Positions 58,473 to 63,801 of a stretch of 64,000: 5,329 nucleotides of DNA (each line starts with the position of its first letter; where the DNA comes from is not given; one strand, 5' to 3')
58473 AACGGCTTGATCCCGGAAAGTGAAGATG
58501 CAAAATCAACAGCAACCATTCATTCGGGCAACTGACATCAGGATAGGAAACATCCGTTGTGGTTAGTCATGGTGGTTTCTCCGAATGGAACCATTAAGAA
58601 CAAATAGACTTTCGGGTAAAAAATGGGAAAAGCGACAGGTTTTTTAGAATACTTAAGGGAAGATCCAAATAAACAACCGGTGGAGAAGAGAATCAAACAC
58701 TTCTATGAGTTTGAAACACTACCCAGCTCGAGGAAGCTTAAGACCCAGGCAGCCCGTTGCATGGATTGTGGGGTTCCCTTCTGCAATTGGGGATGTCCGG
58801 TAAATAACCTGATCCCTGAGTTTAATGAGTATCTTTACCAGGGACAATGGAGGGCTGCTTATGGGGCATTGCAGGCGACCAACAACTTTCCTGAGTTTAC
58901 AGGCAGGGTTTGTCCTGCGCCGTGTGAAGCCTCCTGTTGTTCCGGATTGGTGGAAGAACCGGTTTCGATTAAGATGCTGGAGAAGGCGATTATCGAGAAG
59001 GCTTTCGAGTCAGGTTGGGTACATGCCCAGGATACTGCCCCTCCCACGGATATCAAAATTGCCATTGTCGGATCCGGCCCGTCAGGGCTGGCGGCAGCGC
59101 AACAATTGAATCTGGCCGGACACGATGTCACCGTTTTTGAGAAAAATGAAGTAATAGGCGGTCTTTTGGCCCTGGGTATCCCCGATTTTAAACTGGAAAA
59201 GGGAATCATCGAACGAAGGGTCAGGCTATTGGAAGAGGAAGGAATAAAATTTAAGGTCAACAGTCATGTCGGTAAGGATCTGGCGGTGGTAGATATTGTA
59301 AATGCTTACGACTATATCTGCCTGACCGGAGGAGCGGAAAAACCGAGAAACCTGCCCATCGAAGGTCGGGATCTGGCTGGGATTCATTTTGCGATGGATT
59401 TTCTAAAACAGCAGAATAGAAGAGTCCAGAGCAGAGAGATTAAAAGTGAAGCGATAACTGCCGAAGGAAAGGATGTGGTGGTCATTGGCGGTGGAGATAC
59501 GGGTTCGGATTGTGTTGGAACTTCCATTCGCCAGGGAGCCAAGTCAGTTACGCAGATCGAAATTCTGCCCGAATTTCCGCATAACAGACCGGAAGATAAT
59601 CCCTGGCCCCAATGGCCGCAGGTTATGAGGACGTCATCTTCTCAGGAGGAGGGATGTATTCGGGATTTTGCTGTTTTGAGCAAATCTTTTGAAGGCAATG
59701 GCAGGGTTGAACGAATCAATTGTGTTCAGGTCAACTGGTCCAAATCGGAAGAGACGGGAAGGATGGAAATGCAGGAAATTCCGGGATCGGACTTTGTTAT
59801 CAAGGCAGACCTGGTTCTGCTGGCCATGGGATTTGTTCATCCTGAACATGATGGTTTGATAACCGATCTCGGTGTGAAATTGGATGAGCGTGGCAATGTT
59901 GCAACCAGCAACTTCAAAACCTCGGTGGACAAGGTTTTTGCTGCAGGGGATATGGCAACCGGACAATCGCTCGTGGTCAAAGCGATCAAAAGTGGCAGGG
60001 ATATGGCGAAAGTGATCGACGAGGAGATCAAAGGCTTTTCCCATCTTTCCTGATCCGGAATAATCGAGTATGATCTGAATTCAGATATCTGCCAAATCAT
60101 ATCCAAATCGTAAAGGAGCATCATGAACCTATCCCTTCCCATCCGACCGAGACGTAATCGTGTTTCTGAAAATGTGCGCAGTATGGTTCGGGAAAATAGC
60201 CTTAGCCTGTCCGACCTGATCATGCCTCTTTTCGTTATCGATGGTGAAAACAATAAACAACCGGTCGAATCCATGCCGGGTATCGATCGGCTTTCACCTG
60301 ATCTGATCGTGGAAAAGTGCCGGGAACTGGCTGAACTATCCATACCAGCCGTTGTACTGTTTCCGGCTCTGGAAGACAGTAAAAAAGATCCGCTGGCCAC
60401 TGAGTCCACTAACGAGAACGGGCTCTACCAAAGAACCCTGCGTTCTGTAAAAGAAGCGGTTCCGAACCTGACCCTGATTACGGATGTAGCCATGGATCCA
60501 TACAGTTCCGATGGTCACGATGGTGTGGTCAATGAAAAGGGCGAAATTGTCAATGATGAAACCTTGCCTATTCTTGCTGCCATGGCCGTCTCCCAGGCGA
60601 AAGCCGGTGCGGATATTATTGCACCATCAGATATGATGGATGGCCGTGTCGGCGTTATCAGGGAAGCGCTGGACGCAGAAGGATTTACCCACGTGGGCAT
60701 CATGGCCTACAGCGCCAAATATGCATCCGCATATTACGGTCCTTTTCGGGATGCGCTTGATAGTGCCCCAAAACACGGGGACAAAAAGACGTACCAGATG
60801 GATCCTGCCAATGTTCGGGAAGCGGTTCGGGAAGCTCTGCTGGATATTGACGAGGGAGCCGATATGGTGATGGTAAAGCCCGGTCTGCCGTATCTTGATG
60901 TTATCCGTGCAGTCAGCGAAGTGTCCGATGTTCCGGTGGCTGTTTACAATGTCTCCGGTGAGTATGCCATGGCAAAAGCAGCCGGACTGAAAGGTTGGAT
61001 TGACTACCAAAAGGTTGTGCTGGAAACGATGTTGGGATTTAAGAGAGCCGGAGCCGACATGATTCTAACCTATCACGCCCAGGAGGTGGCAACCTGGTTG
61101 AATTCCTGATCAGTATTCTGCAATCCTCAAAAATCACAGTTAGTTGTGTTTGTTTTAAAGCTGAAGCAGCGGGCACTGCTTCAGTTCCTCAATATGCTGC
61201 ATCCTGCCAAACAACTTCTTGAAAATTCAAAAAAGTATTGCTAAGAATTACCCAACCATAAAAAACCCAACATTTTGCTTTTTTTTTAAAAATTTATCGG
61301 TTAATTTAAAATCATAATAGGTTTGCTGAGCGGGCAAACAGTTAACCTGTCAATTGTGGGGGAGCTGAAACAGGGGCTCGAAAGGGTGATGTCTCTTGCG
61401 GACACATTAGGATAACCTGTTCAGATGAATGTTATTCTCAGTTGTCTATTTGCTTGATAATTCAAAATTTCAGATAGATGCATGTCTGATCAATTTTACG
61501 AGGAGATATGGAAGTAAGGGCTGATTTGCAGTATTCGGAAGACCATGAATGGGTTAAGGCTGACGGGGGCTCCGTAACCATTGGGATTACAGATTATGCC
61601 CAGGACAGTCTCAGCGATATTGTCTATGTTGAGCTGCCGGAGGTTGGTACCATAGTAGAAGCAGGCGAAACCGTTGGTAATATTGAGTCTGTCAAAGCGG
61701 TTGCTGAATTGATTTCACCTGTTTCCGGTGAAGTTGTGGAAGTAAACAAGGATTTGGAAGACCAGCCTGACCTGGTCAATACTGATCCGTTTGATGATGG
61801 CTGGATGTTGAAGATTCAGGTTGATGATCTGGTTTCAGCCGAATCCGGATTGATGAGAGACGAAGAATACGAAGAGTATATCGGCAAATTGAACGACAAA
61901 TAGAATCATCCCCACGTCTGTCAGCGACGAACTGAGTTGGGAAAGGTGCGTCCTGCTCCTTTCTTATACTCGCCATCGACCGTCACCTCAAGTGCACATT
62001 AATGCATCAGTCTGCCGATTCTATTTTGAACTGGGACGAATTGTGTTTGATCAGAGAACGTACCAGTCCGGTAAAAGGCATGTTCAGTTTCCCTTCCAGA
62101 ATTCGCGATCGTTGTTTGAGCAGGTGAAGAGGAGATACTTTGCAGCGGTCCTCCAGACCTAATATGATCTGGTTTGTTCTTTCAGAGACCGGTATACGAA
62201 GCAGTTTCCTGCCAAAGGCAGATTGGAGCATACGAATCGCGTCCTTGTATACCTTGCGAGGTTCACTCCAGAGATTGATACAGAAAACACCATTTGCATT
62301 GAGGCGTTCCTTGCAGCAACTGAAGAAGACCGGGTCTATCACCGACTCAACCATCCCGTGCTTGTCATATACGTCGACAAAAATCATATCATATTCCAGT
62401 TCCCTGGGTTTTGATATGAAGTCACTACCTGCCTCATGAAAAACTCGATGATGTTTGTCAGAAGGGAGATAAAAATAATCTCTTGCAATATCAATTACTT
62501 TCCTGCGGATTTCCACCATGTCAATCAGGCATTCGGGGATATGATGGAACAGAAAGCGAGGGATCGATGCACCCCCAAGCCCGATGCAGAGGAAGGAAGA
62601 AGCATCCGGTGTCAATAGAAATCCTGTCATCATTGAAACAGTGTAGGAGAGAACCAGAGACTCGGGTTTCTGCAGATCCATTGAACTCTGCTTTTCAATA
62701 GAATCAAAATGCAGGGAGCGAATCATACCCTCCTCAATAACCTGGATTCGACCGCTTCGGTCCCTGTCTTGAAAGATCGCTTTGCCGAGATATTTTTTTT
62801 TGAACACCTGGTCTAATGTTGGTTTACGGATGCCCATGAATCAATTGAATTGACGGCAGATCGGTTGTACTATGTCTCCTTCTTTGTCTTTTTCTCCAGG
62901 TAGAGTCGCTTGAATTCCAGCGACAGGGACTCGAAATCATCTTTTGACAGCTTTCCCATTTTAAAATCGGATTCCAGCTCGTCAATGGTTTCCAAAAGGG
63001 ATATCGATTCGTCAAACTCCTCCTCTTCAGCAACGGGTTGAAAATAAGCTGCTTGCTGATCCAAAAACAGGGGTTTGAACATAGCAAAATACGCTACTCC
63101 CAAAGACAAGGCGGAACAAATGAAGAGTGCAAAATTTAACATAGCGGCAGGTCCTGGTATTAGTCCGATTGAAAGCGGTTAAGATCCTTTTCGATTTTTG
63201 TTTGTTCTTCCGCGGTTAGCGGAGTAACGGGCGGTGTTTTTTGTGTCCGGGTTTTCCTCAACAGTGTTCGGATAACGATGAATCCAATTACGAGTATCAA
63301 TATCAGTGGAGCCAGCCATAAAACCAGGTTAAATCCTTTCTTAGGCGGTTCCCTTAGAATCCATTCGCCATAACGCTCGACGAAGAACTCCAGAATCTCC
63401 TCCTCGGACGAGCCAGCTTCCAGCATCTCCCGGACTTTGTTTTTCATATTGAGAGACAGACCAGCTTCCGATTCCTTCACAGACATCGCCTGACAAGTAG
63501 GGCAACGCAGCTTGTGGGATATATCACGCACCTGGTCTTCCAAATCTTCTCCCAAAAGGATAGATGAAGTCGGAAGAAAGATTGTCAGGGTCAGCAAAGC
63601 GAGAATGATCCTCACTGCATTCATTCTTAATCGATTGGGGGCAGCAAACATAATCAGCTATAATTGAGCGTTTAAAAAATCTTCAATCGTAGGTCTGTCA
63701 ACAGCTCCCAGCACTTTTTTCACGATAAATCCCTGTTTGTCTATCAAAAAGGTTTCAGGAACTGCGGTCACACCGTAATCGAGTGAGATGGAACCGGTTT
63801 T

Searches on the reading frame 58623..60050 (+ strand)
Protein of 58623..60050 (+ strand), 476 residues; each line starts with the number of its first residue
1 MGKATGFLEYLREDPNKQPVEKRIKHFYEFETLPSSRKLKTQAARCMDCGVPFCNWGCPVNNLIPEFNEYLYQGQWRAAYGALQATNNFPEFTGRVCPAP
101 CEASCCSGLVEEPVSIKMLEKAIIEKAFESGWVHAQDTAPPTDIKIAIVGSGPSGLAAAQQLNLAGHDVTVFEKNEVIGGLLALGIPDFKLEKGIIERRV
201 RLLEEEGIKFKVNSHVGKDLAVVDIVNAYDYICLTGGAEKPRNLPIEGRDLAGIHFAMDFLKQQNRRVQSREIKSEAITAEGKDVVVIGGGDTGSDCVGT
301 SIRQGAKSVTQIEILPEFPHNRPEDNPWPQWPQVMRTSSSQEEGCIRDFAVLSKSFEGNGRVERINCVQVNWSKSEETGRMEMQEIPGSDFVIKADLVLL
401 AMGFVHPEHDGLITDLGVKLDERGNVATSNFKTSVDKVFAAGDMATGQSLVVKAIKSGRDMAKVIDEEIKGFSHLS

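Call 7: search_protein_families(library=pfam, proteins=[window:58623-60050:+], max_evalue=0.001)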
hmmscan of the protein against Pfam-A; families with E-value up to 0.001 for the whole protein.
window:58623-60050:+ (476 aa): 14 families
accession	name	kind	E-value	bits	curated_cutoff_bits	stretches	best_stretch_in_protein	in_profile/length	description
PF07992.20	Pyr_redox_2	-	3.6e-25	89.4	26.1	1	145-458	2-291/291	Pyridine nucleotide-disulphide oxidoreductase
PF14691.11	Fer4_20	-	3e-24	85.4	25.8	1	24-131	2-112/113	Dihydroprymidine dehydrogenase domain II, 4Fe-4S cluster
PF13450.12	NAD_binding_8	-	2e-09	38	21.9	1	148-181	1-34/68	NAD(P)-binding Rossmann-like domain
PF00070.33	Pyr_redox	-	4.8e-09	37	22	1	145-179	1-35/82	Pyridine nucleotide-disulphide oxidoreductase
PF01593.30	Amino_oxidase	-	4.9e-07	29.8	19.8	1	154-181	2-29/443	Flavin containing amine oxidoreductase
PF13738.12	Pyr_redox_3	-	8.9e-07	28.9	30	0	148-177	2-32/305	Pyridine nucleotide-disulphide oxidoreductase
PF12831.13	FAD_oxidored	-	1e-06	28.8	27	1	146-185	2-41/416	FAD dependent oxidoreductase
PF01946.23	Thi4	-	7.4e-06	25.8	26.2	1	143-211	17-85/235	Thi4 family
PF03486.20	HI0933_like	-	1.2e-05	25.3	50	1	145-179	2-36/244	HI0933-like protein Rossmann domain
PF01266.30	DAO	-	3.1e-05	24.1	27.9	1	145-179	1-35/353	FAD dependent oxidoreductase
PF00890.30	FAD_binding_2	-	3.3e-05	23.7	20.4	1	146-182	2-38/414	FAD binding domain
PF01494.25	FAD_binding_3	-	0.00012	21.9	22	1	144-176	2-34/349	FAD binding domain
PF13241.12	NAD_binding_7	-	0.00031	21.7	22.1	0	143-176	7-40/104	Putative NAD(P)-binding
PF00743.25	FMO-like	-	0.00032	19.7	22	0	145-182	3-40/532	Flavin-binding monooxygenase-like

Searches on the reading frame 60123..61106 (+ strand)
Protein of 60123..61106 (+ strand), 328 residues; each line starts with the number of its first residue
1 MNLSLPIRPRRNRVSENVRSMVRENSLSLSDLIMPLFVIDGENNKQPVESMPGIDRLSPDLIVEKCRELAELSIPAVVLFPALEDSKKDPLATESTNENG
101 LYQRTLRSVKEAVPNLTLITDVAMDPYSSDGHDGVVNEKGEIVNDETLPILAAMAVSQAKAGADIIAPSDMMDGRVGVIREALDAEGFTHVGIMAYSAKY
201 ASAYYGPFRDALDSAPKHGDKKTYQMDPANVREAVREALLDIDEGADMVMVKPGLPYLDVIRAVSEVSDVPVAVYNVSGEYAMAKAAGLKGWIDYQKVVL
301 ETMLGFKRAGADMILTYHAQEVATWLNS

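Call 7: search_protein_families(library=pfam, proteins=[window:60123-61106:+], max_evalue=0.001)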
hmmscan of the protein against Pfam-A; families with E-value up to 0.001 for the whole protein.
window:60123-61106:+ (328 aa): 1 family
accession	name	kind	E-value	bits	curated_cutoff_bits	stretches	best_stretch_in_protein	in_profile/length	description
PF00490.27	ALAD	-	1.5e-141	471.6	24.6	1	8-325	3-317/317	Delta-aminolevulinic acid dehydratase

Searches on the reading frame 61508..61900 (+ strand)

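Call 37: search_protein_families(library=pfam, proteins=[window:61508-61900:+], max_evalue=0.001)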
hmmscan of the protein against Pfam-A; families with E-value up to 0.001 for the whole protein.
window:61508-61900:+ (131 aa): 2 families
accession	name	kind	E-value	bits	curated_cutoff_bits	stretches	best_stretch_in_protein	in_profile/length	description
PF01597.25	GCV_H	-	4.9e-46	156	22.2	1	7-125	1-119/122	Glycine cleavage H-protein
PF00364.28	Biotin_lipoyl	-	0.00032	20.9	22.1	1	45-82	22-59/73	Biotin-requiring enzyme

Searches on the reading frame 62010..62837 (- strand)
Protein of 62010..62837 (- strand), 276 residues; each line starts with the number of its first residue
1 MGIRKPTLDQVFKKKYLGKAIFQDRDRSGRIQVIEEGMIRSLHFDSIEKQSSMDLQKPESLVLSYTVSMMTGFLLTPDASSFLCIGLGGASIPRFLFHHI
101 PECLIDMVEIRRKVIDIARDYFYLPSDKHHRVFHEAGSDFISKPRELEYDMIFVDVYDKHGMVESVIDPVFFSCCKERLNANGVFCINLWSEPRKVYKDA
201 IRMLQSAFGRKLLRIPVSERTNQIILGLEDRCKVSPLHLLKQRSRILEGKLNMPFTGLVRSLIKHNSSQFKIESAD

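Call 7: search_protein_families(library=pfam, proteins=[window:62010-62837:-], max_evalue=0.001)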
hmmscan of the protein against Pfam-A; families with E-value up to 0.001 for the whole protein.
window:62010-62837:- (276 aa): 2 families
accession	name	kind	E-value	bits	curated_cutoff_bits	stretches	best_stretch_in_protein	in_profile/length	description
PF01564.23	Spermine_synth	-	4.5e-09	36.6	22.9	1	86-187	26-130/186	Spermine/spermidine synthase domain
PF05891.18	Methyltransf_PK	-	0.00077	19.5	27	1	94-187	72-159/218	AdoMet dependent proline di-methyltransferase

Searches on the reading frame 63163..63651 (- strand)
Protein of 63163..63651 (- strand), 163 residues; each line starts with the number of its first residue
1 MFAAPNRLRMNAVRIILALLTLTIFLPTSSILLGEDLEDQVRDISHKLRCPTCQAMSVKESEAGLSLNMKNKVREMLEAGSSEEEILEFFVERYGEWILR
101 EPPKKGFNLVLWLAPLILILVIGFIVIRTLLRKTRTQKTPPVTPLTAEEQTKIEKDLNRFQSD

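Call 7: search_protein_families(library=pfam, proteins=[window:63163-63651:-], max_evalue=0.001)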
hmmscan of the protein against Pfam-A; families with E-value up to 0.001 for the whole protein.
window:63163-63651:- (163 aa): 1 family
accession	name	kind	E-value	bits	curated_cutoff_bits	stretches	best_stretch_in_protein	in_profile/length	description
PF03918.19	CcmH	-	1.5e-35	122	25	1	34-155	22-141/143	Cytochrome C biogenesis protein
